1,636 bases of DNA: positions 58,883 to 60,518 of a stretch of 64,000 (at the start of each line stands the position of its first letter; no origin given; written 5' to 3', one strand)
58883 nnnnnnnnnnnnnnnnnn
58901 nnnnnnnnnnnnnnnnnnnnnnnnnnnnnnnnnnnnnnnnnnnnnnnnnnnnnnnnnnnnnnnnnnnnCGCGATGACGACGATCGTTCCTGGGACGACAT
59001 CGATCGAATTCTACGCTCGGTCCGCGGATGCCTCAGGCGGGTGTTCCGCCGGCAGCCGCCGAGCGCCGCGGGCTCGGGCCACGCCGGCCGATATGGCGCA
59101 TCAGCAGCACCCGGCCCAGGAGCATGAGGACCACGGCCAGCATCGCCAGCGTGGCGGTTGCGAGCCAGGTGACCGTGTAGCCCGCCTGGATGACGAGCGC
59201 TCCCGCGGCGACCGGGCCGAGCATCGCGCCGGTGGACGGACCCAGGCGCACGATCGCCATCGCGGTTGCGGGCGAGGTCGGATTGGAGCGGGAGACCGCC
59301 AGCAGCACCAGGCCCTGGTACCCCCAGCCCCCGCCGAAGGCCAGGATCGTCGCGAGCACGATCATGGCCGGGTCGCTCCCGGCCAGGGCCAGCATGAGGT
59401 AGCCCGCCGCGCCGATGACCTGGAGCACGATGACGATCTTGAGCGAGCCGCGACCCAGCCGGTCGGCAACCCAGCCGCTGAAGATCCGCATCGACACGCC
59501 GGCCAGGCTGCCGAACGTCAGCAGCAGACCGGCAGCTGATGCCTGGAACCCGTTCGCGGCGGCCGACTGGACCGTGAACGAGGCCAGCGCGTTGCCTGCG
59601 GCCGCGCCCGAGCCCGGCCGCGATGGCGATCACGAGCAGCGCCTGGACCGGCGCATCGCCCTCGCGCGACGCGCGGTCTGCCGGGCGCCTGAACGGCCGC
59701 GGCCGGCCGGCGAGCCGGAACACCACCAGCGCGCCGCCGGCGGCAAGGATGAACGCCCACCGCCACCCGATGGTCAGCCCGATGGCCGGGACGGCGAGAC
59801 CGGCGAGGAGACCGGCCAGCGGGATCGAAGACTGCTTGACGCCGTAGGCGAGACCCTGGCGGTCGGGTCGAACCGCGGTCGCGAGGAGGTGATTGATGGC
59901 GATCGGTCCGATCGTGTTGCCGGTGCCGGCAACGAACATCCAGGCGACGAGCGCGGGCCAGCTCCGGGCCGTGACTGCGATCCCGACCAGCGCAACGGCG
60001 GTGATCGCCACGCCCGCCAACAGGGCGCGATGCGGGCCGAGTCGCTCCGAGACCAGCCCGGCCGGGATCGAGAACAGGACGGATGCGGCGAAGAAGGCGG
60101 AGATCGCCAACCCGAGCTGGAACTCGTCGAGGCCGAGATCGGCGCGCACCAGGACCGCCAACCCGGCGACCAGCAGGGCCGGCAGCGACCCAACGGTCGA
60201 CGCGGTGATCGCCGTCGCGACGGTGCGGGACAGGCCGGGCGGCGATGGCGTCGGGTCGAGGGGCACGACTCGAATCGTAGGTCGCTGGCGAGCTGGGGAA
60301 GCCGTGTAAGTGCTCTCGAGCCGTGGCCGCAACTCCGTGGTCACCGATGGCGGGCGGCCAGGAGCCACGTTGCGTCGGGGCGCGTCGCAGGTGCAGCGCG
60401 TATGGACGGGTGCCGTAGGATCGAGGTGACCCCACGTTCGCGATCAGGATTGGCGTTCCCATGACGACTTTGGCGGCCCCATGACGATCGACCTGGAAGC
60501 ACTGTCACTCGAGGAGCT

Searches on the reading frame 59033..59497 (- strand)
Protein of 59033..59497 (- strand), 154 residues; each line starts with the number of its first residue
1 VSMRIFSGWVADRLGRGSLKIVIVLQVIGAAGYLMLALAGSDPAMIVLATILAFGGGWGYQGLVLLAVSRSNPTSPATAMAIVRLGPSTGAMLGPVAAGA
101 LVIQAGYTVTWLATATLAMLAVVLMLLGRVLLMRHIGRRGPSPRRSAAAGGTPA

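Call 42: search_protein_families(library=pfam, proteins=[window:59033-59497:-], max_evalue=0.001)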
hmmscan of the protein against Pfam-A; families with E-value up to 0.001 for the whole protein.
window:59033-59497:- (154 aa): 1 family
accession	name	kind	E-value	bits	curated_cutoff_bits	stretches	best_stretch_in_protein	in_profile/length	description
PF07690.21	MFS_1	-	1.6e-12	47.5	33.4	1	3-127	48-172/347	Major Facilitator Superfamily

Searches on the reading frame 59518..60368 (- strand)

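Call 42: search_protein_families(library=pfam, proteins=[window:59518-60368:-], max_evalue=0.001)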
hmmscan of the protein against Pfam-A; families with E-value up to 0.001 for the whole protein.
window:59518-60368:- (283 aa): 1 family
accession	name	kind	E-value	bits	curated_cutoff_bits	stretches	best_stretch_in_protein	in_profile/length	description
PF07690.21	MFS_1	-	1.1e-24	87.5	33.4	1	67-243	16-194/347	Major Facilitator Superfamily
